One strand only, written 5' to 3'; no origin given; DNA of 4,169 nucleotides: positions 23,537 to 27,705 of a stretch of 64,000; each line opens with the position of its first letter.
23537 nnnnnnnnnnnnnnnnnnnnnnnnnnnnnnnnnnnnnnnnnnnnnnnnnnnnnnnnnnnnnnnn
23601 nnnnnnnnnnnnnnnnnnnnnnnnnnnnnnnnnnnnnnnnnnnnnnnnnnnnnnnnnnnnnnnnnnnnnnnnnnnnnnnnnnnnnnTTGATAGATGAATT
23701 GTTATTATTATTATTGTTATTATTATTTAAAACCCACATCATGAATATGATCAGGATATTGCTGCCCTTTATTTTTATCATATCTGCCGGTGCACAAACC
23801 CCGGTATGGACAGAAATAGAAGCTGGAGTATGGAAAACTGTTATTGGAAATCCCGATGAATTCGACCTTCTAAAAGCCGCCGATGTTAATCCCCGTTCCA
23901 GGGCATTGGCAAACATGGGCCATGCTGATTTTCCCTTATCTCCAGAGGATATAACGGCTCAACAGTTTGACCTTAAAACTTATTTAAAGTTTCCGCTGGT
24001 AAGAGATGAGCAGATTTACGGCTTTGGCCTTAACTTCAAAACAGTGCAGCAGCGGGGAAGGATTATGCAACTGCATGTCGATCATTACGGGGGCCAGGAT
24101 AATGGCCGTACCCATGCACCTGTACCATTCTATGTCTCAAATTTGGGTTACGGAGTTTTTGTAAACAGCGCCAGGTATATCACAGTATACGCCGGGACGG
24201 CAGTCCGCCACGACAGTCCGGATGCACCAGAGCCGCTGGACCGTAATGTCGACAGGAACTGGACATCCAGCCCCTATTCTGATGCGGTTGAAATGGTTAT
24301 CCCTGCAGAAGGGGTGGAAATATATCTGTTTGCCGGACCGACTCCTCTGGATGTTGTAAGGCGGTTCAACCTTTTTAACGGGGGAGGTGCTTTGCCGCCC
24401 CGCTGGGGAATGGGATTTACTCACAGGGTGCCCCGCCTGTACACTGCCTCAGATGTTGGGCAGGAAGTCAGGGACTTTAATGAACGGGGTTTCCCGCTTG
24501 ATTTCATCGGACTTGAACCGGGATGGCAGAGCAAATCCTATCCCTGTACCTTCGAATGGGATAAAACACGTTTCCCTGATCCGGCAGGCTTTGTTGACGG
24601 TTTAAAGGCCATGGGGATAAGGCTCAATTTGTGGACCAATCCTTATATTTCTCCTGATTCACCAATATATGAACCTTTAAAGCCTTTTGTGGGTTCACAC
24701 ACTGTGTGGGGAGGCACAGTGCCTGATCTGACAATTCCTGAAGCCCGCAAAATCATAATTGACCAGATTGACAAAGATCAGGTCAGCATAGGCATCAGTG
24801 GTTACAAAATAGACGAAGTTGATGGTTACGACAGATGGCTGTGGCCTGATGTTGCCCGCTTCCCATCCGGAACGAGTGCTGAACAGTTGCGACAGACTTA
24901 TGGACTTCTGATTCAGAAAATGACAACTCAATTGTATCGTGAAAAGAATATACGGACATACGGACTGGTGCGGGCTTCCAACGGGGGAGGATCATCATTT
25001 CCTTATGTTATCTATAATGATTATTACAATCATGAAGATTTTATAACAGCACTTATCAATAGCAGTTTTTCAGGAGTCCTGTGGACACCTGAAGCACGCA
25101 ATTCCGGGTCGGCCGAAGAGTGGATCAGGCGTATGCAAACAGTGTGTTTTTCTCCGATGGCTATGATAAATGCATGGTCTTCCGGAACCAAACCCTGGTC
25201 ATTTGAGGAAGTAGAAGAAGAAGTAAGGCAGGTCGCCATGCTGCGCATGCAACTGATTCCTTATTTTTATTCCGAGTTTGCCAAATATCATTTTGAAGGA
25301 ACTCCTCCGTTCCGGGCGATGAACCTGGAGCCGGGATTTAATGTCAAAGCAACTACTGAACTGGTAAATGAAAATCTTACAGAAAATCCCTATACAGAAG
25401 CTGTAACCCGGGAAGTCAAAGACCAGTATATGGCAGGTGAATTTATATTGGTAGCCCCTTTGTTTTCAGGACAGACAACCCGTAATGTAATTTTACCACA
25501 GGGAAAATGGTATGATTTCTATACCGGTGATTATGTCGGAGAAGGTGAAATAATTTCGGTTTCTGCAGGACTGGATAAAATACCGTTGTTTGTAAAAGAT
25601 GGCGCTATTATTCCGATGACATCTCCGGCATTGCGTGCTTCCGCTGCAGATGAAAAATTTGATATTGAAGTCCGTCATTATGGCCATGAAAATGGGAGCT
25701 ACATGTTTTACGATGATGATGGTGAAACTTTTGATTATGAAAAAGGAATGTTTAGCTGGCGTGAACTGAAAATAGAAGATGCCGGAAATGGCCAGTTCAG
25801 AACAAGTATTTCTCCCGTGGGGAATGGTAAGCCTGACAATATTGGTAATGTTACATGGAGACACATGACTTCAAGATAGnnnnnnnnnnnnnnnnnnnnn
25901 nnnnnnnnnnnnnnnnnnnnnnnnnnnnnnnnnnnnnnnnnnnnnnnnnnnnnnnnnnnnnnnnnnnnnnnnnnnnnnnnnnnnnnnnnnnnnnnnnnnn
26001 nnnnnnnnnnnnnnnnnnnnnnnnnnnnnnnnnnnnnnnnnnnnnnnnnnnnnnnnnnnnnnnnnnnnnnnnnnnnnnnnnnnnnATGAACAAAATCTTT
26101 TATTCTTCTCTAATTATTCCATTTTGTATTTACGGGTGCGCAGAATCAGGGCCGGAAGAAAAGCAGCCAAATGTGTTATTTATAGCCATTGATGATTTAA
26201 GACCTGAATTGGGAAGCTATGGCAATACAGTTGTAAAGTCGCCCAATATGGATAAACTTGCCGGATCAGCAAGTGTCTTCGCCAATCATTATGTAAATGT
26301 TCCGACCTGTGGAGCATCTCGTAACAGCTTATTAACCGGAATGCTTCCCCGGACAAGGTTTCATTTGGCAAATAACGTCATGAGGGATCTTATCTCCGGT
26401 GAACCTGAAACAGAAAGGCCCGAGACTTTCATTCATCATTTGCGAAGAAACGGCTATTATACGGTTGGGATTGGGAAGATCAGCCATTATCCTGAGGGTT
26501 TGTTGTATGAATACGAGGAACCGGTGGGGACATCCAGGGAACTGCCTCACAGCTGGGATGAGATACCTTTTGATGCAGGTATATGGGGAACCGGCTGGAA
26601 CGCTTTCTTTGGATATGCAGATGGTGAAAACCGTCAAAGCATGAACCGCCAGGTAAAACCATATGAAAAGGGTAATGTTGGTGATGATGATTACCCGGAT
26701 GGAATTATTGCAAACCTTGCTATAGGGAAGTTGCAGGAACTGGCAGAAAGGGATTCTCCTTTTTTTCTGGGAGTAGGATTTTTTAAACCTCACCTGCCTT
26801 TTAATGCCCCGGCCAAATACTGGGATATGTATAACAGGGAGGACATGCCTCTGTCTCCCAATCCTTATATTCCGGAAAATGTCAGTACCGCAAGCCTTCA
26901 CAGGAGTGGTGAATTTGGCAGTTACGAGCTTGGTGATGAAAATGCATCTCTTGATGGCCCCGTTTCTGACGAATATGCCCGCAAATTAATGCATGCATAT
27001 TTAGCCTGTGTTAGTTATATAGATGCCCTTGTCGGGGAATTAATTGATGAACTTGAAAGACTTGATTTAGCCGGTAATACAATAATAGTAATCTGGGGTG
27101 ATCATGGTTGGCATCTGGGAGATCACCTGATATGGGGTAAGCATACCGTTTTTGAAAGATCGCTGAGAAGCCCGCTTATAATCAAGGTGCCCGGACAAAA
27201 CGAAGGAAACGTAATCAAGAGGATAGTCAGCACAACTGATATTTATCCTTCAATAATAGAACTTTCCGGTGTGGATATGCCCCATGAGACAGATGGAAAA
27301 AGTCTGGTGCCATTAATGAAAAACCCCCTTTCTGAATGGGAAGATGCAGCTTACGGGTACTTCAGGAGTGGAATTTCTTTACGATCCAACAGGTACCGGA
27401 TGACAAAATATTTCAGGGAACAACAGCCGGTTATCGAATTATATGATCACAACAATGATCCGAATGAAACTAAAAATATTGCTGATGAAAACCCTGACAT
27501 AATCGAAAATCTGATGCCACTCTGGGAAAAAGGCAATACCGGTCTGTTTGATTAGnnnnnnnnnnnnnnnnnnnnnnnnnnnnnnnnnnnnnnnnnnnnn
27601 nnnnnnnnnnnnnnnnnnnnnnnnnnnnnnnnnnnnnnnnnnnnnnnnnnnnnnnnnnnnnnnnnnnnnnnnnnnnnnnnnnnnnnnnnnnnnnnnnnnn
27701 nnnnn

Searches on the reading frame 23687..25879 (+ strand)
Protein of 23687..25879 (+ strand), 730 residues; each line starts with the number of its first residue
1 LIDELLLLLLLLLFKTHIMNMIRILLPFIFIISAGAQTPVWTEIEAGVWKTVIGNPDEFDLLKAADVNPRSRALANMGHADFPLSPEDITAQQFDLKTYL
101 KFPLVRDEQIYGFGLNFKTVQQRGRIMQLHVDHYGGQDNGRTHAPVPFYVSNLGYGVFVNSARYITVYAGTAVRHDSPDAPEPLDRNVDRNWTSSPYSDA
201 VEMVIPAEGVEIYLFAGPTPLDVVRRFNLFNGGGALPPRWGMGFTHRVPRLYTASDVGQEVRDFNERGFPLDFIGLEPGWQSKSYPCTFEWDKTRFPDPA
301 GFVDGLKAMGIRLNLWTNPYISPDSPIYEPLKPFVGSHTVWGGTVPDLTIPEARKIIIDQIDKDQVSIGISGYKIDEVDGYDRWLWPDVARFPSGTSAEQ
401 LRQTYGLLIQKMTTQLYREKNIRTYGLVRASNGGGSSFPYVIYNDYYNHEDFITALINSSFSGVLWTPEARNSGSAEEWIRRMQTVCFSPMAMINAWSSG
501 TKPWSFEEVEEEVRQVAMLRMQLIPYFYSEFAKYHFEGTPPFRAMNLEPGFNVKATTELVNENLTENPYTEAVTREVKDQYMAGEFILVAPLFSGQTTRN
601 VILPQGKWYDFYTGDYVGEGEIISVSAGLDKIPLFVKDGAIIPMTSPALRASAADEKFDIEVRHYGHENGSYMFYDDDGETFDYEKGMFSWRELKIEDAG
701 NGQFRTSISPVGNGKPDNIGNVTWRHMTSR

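Call 12: search_protein_families(library=pfam, proteins=[window:23687-25879:+], max_evalue=0.001)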
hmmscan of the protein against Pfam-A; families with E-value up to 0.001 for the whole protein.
window:23687-25879:+ (730 aa): 4 families
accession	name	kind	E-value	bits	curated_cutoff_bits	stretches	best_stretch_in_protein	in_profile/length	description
PF01055.32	Glyco_hydro_31_2nd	-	4.3e-43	148.3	23.5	1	235-529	2-327/328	Glycosyl hydrolases family 31 TIM-barrel domain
PF21365.3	Glyco_hydro_31_3rd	-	8.5e-19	68.3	24.4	1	570-642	14-87/87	Glycosyl hydrolase family 31 C-terminal domain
PF17137.9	DUF5110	-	5.7e-10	39.6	27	1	660-703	2-43/71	Domain of unknown function (DUF5110)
PF13802.12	Gal_mutarotas_2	-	2.7e-08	34.8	27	1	98-166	108-182/184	Glycosyl hydrolase 31 N-terminal galactose mutarotase-like domain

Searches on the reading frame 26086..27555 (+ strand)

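Call 12: search_protein_families(library=pfam, proteins=[window:26086-27555:+], max_evalue=0.001)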
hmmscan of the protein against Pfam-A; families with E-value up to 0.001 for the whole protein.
window:26086-27555:+ (489 aa): 3 families
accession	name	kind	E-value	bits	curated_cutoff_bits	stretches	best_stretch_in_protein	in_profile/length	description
PF00884.28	Sulfatase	-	3.9e-44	151.6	25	1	28-396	1-301/301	Sulfatase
PF16347.10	SGSH_C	-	3.6e-21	76.4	29.3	1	345-469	1-135/154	N-sulphoglucosamine sulphohydrolase, C-terminal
PF01663.27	Phosphodiest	-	0.00023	21.3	23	0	307-343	186-222/342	Type I phosphodiesterase / nucleotide pyrophosphatase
